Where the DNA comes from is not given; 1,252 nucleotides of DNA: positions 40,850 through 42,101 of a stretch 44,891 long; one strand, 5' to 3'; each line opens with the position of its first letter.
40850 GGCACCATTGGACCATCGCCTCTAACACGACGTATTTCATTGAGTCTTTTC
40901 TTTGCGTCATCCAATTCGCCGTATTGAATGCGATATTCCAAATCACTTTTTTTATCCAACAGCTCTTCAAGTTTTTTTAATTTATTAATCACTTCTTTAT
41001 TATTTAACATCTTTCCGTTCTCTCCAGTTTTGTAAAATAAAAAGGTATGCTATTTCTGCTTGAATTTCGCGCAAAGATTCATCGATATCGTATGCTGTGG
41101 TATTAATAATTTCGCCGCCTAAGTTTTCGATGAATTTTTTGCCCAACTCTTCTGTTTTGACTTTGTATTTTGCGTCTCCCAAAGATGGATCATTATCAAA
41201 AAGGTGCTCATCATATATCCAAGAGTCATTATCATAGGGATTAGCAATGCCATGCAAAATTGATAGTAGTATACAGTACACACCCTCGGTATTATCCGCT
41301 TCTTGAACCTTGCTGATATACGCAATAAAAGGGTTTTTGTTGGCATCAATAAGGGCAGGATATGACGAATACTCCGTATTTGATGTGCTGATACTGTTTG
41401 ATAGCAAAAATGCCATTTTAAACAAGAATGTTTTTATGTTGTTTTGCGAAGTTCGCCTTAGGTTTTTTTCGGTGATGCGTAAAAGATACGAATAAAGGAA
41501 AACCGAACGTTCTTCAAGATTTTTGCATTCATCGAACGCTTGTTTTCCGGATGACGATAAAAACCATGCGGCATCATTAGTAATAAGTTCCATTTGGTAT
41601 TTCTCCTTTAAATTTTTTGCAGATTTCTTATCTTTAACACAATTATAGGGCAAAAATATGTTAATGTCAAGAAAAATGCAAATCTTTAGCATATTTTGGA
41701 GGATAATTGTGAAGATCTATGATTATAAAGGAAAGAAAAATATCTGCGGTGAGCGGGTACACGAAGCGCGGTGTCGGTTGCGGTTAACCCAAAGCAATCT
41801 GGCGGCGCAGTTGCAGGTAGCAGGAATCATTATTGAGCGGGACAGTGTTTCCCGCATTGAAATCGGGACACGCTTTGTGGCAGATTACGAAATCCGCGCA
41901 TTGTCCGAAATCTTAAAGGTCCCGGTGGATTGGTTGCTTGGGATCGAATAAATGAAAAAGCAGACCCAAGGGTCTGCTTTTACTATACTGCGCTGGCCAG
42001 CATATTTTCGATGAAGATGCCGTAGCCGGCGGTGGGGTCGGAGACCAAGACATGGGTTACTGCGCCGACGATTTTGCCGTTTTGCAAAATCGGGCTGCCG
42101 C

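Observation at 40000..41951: Compact uncharacterised module in the spoIVB hot spot: XRE regulator divergent from an overlapping pair (soluble A2 + 2-TM coiled-coil Cys-tailed B2)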

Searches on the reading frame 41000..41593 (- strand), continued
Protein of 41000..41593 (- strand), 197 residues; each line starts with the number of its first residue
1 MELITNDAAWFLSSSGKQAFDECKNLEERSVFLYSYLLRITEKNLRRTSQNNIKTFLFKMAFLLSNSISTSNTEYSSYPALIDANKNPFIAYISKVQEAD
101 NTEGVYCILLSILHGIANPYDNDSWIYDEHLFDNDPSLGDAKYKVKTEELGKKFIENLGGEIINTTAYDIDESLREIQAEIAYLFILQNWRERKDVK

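Call 88: search_protein_families(library=pfam, proteins=[L030:6634-7701:+, L029:5914-6963:+, L028:6596-7822:+, P0156], max_evalue=0.5)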
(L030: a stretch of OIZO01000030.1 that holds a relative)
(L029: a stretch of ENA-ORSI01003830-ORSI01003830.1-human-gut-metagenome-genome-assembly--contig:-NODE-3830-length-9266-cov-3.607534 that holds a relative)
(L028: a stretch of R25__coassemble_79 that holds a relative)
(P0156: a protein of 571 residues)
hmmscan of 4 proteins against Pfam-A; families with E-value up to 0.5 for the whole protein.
L030:6634-7701:+ (355 aa): 0 families

L029:5914-6963:+ (349 aa): 1 family
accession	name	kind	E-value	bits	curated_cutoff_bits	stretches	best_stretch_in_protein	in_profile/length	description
PF04791.21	LMBR1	-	0.26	10.5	31.9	1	200-316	195-302/510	LMBR1-like membrane protein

L028:6596-7822:+ (408 aa): 3 families
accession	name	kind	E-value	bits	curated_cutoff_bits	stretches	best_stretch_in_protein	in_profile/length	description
PF02654.20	CobS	-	0.00012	22.7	23.2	1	92-158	16-79/207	Cobalamin-5-phosphate synthase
PF00430.23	ATP-synt_B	-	0.0019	18.7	28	1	166-229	40-104/132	ATP synthase B/B' CF(0)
PF22949.1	HRI2_3H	-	0.02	15.2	27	1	216-245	20-49/80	Heme-regulated eIF-2-alpha kinase, helical domain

P0156 (571 aa): 3 families
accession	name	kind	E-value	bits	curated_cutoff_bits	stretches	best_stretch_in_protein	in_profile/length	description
PF04577.19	Glyco_transf_61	-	0.072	13.8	27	0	341-436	17-99/137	Glycosyltransferase 61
PF20990.2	DUF2207_C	-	0.11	12.7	33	1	256-346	95-182/247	Predicted membrane protein (DUF2207) C-terminal domain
PF00487.30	FA_desaturase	-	0.17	12.1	29.7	1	289-377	118-201/253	Fatty acid desaturase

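Call 97: search_protein_families(library=pfam, proteins=[L018:2530-4722:+, L018:9712-10434:+, L020:3749-4597:+, L020:9853-11259:+, L022:296-967:+, L022:6856-7647:-, L023:3857-4849:-, L023:7293-7916:-, L025:7293-7985:+, L025:9870-12887:-], max_evalue=0.0001)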
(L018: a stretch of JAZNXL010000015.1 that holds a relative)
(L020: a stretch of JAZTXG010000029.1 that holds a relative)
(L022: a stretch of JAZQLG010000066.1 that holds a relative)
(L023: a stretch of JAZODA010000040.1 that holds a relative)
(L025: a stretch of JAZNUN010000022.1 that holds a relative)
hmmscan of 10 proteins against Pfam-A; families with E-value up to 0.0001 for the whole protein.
L018:2530-4722:+ (730 aa): 1 family
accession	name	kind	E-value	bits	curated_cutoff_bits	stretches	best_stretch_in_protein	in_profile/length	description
PF00295.23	Glyco_hydro_28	-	1.7e-13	50.8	22.9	1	169-293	51-170/324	Glycosyl hydrolases family 28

L018:9712-10434:+ (240 aa): 1 family
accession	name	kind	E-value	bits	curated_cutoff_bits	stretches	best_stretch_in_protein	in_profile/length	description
PF01987.23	AIM24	-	4e-75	252.5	25.7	1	4-210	1-205/205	Mitochondrial biogenesis AIM24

L020:3749-4597:+ (282 aa): 2 families
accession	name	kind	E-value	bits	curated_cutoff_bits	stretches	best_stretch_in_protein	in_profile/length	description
PF13419.12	HAD_2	-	3.1e-09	37.7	23.8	1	109-226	50-170/178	Haloacid dehalogenase-like hydrolase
PF00702.32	Hydrolase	-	9.5e-09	36.4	26.4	1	77-226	41-189/191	haloacid dehalogenase-like hydrolase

L020:9853-11259:+ (468 aa): 4 families
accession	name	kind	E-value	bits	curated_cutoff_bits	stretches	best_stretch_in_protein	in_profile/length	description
PF02878.22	PGM_PMM_I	-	2.5e-35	121.6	22.5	1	12-148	2-132/138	Phosphoglucomutase/phosphomannomutase, alpha/beta/alpha domain I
PF02880.22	PGM_PMM_III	-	7.3e-34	116.8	20.7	1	280-387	1-109/115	Phosphoglucomutase/phosphomannomutase, alpha/beta/alpha domain III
PF02879.22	PGM_PMM_II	-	2.5e-15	57.3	29.3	1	190-276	14-103/103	Phosphoglucomutase/phosphomannomutase, alpha/beta/alpha domain II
PF00408.26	PGM_PMM_IV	-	5.9e-13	49.1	23.1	1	396-462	1-67/68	Phosphoglucomutase/phosphomannomutase, C-terminal domain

L022:296-967:+ (223 aa): 1 family
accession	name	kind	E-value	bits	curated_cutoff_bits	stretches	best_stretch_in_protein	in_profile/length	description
PF14057.11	GGGtGRT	-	2.1e-136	454.7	27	1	1-221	107-327/327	GGGtGRT protein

L022:6856-7647:- (263 aa): 1 family
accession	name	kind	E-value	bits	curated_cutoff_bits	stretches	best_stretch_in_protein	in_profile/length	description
PF00899.27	ThiF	-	8.3e-45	153.2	28.1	1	31-261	6-203/238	ThiF family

L023:3857-4849:- (330 aa): 1 family
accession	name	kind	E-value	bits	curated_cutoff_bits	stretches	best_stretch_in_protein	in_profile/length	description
PF00248.27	Aldo_ket_red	-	9.9e-68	228.8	24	1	28-329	2-289/291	Aldo/keto reductase family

L023:7293-7916:- (207 aa): 0 families

L025:7293-7985:+ (230 aa): 0 families

L025:9870-12887:- (1005 aa): 2 families
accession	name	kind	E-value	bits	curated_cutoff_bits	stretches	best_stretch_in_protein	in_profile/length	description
PF00005.33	ABC_tran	-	3.1e-33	115.7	25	1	23-171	1-136/137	ABC transporter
PF02687.27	FtsX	-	1.6e-19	70.5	25.5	1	878-998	2-120/120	FtsX-like permease C-terminal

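Call 99: search_protein_families(library=padloc, alignment_id=A9, max_evalue=1e-8)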
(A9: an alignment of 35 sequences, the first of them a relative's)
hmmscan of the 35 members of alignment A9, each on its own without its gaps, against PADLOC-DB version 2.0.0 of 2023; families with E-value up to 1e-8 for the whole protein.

A. member 1, L018:277-1479:+ (400 aa): 0 families

B. families by the number of members that match (of 35 scanned): 33 families (the first 25 are shown)
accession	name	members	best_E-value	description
PDLC04135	mad3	1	1.1e-31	mads_3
PDLC00847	E1-E2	1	4.8e-20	E1-E2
PDLC00855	E1-E2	1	5.6e-19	E1-E2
PDLC00836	E1-E2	1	1.8e-18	E1-E2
PDLC00856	E1-E2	1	3.1e-18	E1-E2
PDLC00848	E1-E2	1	6e-18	E1-E2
PDLC01990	CARF_m8--CARF_Beta-galactosidase_LolE_TM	1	8.4e-18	-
PDLC00840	E1-E2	1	1.3e-17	E1-E2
PDLC00837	E1-E2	1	1.8e-17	E1-E2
PDLC00844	E1-E2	1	5.6e-17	E1-E2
PDLC00829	E1-E2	1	6.3e-17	E1-E2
PDLC00857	E1-E2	1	1.2e-16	E1-E2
PDLC00832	E1-E2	1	2e-16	E1-E2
PDLC00843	E1-E2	1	4.2e-16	E1-E2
PDLC00845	E1-E2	1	8.2e-16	E1-E2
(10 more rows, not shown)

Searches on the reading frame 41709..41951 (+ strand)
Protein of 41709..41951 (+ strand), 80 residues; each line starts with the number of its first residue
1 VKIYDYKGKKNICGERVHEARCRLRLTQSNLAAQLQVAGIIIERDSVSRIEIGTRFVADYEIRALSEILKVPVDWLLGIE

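Call 3: search_protein_families(library=pfam, proteins=[window:41709-41951:+], max_evalue=1)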
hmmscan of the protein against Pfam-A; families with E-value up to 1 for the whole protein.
window:41709-41951:+ (80 aa): 3 families
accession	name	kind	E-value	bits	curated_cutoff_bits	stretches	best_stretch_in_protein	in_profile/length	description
PF13560.12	HTH_31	-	0.00014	22.5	27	1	14-74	3-59/64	Helix-turn-helix domain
PF01381.28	HTH_3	-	0.0016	18.9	23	1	18-76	2-55/55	Helix-turn-helix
PF12844.13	HTH_19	-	0.0054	17.1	30.2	1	14-77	1-59/64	Helix-turn-helix domain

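Call 4: search_protein_families(library=padloc, proteins=[window:41709-41951:+], max_evalue=1)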
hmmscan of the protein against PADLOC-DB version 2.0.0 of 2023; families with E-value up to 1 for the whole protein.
window:41709-41951:+ (80 aa): 13 families
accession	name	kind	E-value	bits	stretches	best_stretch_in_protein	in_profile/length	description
PDLC03952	RmrA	-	1.9e-07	28.2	1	8-76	18-81/395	-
PDLC03947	RmrA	-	9e-05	19.5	1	8-76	7-70/383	-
PDLC03949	RmrA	-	0.0005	17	1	15-77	5-62/363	-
PDLC03951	RmrA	-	0.00063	16.8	1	12-77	8-68/400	-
PDLC03953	RmrA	-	0.00094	16.5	1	13-75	6-63/373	-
PDLC03946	RmrA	-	0.0012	15.7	1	15-76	5-61/357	-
PDLC02926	HTH_VI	-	0.0014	16.8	1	16-77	5-61/92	-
PDLC03954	RmrA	-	0.0023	14.9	1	11-77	9-70/380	-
PDLC04775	PDC-M69A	-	0.0024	16.3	1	13-77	8-67/113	-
PDLC03944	RmrA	-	0.0044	14.1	1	9-77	3-66/384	-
PDLC04142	capH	-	0.011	14.7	1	9-78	3-67/103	capH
PDLC03956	RmrA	-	0.016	12.3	1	8-77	4-69/399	-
PDLC03948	RmrA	-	0.038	10.9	1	8-77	4-68/397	-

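Call 5: search_protein_families(library=ncbifam, proteins=[window:41709-41951:+], max_evalue=1)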
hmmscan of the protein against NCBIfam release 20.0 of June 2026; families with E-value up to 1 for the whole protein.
window:41709-41951:+ (80 aa): 5 families
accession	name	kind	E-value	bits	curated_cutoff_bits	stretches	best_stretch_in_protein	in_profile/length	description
NF007257.0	PRK09706.1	subfamily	8e-05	22.5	101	1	10-77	3-65/135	transcriptional repressor DicA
TIGR03070.1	couple_hipB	subfamily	0.0011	18.9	71.65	1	14-39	4-29/58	type II toxin-antitoxin system Y4mF family antitoxin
NF041951.1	phage_RstR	subfamily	0.0089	16.3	80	1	14-78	4-63/108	RstR family transcriptional repressor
NF008109.0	PRK10856.1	equivalog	0.037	13.7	208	1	10-78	12-81/334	cytoskeleton protein RodZ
TIGR00270.2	TIGR00270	equivalog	0.059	13.2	110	1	14-44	77-107/159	multiprotein bridging factor aMBF1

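Call 6: search_protein_families(library=phrogs, proteins=[window:41709-41951:+], max_evalue=1)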
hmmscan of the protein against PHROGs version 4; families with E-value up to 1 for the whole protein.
window:41709-41951:+ (80 aa): 12 families
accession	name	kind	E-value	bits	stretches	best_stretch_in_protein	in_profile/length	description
phrog_4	-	transcription regulation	1.1e-07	32.1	1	11-78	135-193/400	transcriptional repressor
phrog_8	-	transcription regulation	9.3e-07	29.6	1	12-78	76-217/346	transcriptional regulator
phrog_7396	-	unknown function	2.1e-06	28.5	1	5-79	8-80/227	-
phrog_2967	-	transcription regulation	1.2e-05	26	1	7-79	5-72/225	transcriptional regulator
phrog_3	-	transcription regulation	1.3e-05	26.1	1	7-79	83-148/430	transcriptional repressor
phrog_2328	-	transcription regulation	3.6e-05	24.5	1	13-77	16-75/128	transcriptional repressor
phrog_5823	-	transcription regulation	0.00091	19.5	1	13-78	7-68/404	transcriptional regulator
phrog_14076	-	transcription regulation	0.0015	20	1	6-63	7-62/86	transcriptional regulator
phrog_2439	-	transcription regulation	0.0029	17.5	1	10-77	5-67/367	transcriptional regulator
phrog_7241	-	transcription regulation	0.015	16.4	1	21-77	70-121/122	transcriptional regulator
phrog_6499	-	transcription regulation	0.17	12.3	1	15-72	9-67/157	transcriptional regulator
phrog_955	-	DNA, RNA and nucleotide metabolism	0.31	11.8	1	10-54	22-61/142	HTH DNA binding protein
